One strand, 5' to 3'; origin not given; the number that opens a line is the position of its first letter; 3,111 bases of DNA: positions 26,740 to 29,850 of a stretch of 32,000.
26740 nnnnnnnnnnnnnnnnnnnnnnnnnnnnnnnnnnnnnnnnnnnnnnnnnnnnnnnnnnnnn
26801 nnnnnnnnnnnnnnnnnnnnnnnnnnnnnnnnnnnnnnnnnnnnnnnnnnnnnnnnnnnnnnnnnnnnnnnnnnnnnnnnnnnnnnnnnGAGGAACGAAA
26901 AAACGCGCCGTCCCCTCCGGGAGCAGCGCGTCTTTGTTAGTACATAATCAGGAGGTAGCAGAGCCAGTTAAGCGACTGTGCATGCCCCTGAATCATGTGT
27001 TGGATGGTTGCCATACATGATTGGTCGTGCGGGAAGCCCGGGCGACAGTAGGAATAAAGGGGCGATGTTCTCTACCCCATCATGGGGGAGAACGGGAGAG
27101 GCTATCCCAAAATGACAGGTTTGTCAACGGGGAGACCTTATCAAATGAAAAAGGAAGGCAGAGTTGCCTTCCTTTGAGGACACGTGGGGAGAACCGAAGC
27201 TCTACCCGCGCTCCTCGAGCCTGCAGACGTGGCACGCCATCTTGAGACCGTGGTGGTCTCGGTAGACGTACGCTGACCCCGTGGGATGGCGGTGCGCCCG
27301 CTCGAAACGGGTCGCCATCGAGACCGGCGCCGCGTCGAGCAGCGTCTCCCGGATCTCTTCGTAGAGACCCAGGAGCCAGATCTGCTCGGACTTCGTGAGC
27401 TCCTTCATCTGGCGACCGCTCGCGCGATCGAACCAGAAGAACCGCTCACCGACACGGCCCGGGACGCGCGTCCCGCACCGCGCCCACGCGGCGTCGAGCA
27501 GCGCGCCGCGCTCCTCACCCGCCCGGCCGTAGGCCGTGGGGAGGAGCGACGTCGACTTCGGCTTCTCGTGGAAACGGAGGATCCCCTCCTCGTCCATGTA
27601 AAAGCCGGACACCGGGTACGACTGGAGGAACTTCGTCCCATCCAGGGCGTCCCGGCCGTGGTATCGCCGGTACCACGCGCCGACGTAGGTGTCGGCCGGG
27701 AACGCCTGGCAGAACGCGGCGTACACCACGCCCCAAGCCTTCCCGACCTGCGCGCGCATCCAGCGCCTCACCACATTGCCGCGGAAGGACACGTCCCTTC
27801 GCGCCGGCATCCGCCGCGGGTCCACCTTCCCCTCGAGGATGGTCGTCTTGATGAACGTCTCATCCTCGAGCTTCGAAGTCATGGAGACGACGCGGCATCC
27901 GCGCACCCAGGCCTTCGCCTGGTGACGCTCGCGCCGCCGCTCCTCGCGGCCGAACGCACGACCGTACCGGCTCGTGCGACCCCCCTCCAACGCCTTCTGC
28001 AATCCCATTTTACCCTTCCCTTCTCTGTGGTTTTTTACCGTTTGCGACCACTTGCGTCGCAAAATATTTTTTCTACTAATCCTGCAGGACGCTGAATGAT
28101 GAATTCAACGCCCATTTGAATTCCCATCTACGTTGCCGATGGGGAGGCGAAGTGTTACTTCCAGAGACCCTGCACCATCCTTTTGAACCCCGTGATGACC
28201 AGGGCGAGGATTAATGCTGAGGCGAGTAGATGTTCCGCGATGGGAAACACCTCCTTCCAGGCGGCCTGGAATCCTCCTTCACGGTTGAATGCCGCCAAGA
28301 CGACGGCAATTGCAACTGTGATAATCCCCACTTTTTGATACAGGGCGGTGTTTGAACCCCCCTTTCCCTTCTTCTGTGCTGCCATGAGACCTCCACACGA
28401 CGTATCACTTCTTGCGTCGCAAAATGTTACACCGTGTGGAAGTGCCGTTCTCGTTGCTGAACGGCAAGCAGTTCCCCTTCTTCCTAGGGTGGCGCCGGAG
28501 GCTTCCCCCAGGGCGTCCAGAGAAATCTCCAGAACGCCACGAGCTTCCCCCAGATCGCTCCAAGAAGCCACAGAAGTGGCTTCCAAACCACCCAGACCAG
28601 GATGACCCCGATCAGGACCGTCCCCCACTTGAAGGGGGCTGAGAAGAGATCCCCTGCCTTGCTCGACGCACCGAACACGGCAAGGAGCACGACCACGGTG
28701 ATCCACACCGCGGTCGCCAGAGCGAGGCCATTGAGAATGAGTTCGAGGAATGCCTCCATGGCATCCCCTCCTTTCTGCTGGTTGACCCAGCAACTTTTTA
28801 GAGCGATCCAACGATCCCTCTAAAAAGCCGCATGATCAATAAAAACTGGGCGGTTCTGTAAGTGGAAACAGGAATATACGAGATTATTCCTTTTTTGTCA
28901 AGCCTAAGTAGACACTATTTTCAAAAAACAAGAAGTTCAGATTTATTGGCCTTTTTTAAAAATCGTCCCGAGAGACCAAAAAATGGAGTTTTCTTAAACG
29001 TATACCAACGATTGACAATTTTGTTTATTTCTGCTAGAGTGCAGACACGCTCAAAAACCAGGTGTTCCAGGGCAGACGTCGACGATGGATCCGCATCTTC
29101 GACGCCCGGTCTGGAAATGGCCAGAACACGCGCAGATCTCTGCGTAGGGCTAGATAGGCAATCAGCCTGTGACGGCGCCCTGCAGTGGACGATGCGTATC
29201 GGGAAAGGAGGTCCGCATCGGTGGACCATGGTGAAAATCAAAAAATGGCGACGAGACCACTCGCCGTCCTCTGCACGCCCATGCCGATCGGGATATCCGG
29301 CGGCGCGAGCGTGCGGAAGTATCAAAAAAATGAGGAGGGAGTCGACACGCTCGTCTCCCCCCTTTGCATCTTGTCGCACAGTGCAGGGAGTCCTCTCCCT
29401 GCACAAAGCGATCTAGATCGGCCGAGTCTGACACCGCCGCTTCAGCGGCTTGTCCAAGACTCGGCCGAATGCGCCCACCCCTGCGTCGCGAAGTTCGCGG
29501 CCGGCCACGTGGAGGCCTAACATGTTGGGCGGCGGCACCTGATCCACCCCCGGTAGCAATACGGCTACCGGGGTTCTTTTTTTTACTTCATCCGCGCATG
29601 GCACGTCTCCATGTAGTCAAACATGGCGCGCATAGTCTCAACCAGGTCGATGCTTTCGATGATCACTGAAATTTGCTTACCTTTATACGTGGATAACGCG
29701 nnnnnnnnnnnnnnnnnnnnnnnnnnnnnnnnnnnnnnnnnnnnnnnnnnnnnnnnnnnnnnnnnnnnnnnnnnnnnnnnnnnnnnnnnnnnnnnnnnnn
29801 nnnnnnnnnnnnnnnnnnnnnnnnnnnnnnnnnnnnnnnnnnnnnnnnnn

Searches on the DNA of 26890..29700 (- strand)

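Call 76: search_rna_families(source=window, start=27000, end=29700, threshold=evalue, max_evalue=1)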
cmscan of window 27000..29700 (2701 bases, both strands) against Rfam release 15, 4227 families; matches with E-value up to 1: 1.
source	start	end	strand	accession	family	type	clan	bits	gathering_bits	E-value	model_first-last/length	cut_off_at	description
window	29526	29582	+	RF02399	NsiR1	Gene; sRNA;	-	24.5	39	0.064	1-60/60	no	Nitrogen stress-induced RNA 1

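Call 84: search_dna_similar(query=window:26890-29600:-, collection=phages, mode=distant, max_evalue=0.001)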
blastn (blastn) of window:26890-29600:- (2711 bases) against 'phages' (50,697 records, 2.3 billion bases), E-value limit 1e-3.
No match.

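Call 85: search_dna_similar(query=window:26890-29600:-, collection=plasmids, mode=distant, max_evalue=0.001)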
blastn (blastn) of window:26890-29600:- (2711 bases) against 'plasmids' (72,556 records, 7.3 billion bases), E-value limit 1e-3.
No match.

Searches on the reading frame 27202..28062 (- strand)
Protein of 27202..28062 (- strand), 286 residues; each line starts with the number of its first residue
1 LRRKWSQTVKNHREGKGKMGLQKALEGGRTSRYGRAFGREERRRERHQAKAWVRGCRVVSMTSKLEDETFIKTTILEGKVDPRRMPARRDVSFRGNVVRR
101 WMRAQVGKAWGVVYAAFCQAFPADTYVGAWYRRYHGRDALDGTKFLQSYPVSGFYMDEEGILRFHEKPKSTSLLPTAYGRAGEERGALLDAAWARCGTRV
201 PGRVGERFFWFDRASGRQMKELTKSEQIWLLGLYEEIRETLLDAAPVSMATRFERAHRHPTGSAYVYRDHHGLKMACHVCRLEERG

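Call 10: search_protein_families(library=pfam, proteins=[window:27202-28062:-], max_evalue=0.01)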
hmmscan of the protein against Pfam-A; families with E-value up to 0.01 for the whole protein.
window:27202-28062:- (286 aa): 0 families

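Call 44: find_encoding_contigs(protein=window:27202-28008:-, flank=10000, max_places=10)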
Protein window:27202-28008:- (268 aa): no gene with exactly this product is on record in the collection.

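Call 46: find_homologous_proteins(query=window:27202-28008:-, max_evalue=0.001)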
Query window:27202-28008:- (268 aa): 1 proteins with E <= 0.001 among 938 candidates.
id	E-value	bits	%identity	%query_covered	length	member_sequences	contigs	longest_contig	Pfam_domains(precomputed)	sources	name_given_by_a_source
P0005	1.0e-180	617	100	100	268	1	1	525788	-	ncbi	-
